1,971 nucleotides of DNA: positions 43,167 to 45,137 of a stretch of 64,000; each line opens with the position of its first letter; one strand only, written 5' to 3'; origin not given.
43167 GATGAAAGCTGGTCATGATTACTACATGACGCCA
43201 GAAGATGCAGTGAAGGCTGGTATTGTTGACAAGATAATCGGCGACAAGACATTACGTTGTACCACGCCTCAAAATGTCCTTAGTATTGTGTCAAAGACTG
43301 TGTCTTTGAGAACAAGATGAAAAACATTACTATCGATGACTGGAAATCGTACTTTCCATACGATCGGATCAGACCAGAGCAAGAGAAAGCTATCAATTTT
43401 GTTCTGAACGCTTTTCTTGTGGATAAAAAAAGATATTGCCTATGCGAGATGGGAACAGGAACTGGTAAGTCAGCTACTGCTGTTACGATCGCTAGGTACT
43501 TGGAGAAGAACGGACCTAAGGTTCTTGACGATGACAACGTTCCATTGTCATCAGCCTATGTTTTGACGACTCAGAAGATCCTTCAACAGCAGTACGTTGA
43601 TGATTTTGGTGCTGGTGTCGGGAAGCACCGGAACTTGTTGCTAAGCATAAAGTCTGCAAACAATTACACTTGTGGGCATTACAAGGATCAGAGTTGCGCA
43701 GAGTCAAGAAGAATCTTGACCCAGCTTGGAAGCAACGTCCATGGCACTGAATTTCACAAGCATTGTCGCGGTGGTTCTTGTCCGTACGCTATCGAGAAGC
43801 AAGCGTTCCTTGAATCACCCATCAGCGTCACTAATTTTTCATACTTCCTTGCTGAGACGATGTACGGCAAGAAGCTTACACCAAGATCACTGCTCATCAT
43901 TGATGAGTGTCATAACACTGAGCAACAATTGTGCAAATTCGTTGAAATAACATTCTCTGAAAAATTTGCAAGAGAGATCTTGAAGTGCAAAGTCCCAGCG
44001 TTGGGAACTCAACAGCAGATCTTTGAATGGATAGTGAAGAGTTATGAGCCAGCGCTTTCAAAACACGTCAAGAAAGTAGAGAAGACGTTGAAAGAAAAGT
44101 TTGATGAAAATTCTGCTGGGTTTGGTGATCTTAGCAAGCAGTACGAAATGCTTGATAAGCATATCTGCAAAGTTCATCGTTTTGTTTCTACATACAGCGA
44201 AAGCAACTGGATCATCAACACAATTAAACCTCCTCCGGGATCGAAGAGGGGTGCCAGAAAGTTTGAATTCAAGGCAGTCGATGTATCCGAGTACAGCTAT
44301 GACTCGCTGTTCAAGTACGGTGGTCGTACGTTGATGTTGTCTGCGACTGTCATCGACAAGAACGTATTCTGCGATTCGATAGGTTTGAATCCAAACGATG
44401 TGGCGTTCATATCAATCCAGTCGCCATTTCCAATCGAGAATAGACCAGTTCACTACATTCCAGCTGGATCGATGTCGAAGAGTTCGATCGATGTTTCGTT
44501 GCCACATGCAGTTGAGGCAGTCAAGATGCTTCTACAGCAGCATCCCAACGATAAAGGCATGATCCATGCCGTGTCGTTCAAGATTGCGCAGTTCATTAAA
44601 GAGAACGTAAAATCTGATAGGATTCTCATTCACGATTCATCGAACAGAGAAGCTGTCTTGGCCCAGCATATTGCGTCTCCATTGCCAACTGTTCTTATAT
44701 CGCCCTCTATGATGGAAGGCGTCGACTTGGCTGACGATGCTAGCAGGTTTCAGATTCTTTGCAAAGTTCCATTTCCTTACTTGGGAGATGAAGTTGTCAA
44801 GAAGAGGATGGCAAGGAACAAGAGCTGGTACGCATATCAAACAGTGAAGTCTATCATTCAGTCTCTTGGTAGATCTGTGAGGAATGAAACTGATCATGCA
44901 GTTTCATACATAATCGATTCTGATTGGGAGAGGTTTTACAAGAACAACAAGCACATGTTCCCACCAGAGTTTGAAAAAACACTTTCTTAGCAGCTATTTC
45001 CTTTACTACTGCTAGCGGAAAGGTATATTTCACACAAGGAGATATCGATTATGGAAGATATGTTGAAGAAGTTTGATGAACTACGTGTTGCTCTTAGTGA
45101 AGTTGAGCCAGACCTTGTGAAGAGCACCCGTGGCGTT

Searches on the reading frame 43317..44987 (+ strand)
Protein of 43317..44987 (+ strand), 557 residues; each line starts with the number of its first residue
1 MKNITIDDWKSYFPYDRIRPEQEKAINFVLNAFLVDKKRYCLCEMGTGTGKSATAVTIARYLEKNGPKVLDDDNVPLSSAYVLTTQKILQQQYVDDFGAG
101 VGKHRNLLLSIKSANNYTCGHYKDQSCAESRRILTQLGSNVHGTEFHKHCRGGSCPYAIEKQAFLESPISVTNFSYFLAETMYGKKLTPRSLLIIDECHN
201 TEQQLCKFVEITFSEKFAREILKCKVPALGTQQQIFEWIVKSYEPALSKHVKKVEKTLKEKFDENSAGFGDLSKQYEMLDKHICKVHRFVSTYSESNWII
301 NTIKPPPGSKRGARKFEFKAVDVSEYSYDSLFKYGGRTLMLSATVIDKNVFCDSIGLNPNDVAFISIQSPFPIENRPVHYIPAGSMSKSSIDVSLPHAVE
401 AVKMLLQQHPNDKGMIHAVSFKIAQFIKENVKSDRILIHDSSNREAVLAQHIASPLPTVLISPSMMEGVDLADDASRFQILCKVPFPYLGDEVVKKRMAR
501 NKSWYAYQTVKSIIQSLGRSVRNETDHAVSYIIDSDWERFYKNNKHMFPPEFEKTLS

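Call 15: search_protein_families(library=phrogs, proteins=[window:43317-44987:+], max_evalue=0.001)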
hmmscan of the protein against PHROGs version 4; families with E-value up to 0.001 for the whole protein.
window:43317-44987:+ (557 aa): 4 families
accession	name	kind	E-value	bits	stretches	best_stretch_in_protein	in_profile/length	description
phrog_2488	-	DNA, RNA and nucleotide metabolism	4e-113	380.1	1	8-554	9-574/579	DNA helicase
phrog_16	-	DNA, RNA and nucleotide metabolism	3.1e-11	43.2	1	18-201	273-388/986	DNA helicase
phrog_62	-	DNA, RNA and nucleotide metabolism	1.7e-05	23.5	1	19-200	698-819/1881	DNA helicase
phrog_16694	-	unknown function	0.00026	20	1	16-58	273-314/1010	-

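Call 31: search_dna_similar(query=window:43317-44987:+, collection=phages, mode=protein, max_rows=25, max_evalue=1e-10)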
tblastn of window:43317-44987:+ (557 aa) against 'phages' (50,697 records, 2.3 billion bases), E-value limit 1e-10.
Records with a match: 497; places in all: 503; records where one place covers at least 80% of the query: 439.
Best place of each record, by identity: <60% 497.
By first word of the organism name: Salmonella 165; Vibrio 77; Klebsiella 44; Escherichia 31; Rhizobium 31; Halorubrum 29; Dickeya 19; Prevotella 15; Serratia 10; Haloarcula 9; and 26 more.
By host as written in the record: - 107; Salmonella enterica 26; Salmonella enterica subsp. enterica serovar Enteritidis PT1 21; Klebsiella pneumoniae 19; Halorubrum sp. 16; Prevotella sp. 15; Salmonella enterica subsp. enterica serovar Typhimurium 14; Escherichia coli O157:H7 11; and 146 more.
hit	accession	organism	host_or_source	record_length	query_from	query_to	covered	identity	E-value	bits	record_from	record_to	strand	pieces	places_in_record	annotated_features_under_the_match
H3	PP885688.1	Tunturiibacter phage Tunturi_5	Tunturiibacter psychrotolerans X4BP1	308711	5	549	98%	31.4%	2e-81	284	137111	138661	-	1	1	DNA helicase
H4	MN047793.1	Xanthomonas phage Xoo-sp13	Xanthomonas oryzae pv. oryzae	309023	1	549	99%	30.8%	7e-63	229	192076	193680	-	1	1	ATP-dependent helicase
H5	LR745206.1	uncultured phage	metagenomic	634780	19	549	95%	30.8%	3e-75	266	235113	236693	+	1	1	record has no annotation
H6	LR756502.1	uncultured phage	metagenomic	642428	19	557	97%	30.2%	9e-70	249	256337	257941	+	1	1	record has no annotation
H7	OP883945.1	Stenotrophomonas phage CM1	Stenotrophomonas maltophilia SRM01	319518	1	549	99%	29.5%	8e-54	202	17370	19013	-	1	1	record has no annotation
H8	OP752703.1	Stenotrophomonas phage RAS14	Stenotrophomonas maltophilia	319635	1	549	99%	29.5%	8e-54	202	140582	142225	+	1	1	hypothetical protein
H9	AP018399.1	Xanthomonas phage XacN1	Xanthomonas citri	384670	7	549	97%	29.4%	2e-60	222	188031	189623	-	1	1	ATP-dependent helicase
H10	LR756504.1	uncultured phage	metagenomic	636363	18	556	97%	28.9%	2e-55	207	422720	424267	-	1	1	record has no annotation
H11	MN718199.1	Vibrio phage vB_VchM_Kuja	Vibrio cholerae O1 El Tor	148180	12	556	98%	28.5%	4e-51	195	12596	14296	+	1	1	ATP-dependent helicase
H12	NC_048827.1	Vibrio phage vB_VchM_Kuja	Vibrio cholerae O1 El Tor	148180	12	556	98%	28.5%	4e-51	195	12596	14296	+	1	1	DNA helicase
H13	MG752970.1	Ralstonia phage RsoM2USA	Ralstonia solanacearum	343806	8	554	98%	28.4%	1e-51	196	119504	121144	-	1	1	hypothetical protein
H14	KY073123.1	Serratia phage vB_Sru_IME250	Serratia rubidaea 1122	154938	2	556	100%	27.5%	6e-45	176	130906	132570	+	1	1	DNA helicase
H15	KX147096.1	Serratia phage vB_Sru_IME250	Serratia rubidaea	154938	2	556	100%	27.5%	6e-45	176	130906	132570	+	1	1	DNA helicase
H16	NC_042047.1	Serratia phage vB_Sru_IME250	Serratia rubidaea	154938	2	556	100%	27.5%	6e-45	176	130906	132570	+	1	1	DNA helicase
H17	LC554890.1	Ralstonia phage RP13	Ralstonia solanacearum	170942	13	556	98%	28.0%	7e-43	170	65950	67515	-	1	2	DEAD/DEAH box helicase family protein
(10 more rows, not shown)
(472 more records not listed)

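Call 33: get_annotated_region(hit=H3, flank=9000)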
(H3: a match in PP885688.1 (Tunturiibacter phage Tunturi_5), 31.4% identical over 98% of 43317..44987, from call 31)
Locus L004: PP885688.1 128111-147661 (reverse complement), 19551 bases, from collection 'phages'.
description: Tunturiibacter phage Tunturi_5, complete genome.
organism: Tunturiibacter phage Tunturi_5 (NCBI taxid 3378199)
taxonomy: Viruses; Duplodnaviria; Heunggongvirae; Uroviricota; Caudoviricetes
host: Tunturiibacter psychrotolerans X4BP1; source: soil; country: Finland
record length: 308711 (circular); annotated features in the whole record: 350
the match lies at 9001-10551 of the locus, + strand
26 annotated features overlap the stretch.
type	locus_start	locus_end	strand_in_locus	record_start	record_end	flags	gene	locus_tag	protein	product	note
CDS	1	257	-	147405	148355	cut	-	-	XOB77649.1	hypothetical protein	ORF206; gp206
CDS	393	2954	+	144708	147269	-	-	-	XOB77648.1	ADP-ribosyltransferase exoenzyme toxin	ORF205; gp205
CDS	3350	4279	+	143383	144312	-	-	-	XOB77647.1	hypothetical protein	ORF204; gp204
CDS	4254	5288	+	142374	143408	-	-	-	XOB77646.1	MutT/NUDIX hydrolase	ORF203; gp203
CDS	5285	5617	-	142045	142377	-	-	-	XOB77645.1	hypothetical protein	ORF202; gp202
CDS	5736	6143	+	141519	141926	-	-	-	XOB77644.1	hypothetical protein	ORF201; gp201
CDS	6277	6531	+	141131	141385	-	-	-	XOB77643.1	hypothetical protein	ORF200; gp200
CDS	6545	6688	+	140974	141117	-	-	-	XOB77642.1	hypothetical protein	ORF199; gp199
CDS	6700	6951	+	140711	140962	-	-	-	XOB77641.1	hypothetical protein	ORF198; gp198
CDS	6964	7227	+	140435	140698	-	-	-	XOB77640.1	hypothetical protein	ORF197; gp197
CDS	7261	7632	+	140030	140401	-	-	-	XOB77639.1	hypothetical protein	ORF196; gp196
CDS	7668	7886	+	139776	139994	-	-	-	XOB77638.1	hypothetical protein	ORF195; gp195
CDS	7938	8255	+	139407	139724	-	-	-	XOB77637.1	hypothetical protein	ORF194; gp194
CDS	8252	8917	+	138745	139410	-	-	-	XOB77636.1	hypothetical protein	ORF193; gp193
CDS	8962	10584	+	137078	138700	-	-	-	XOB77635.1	DNA helicase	ORF192; gp192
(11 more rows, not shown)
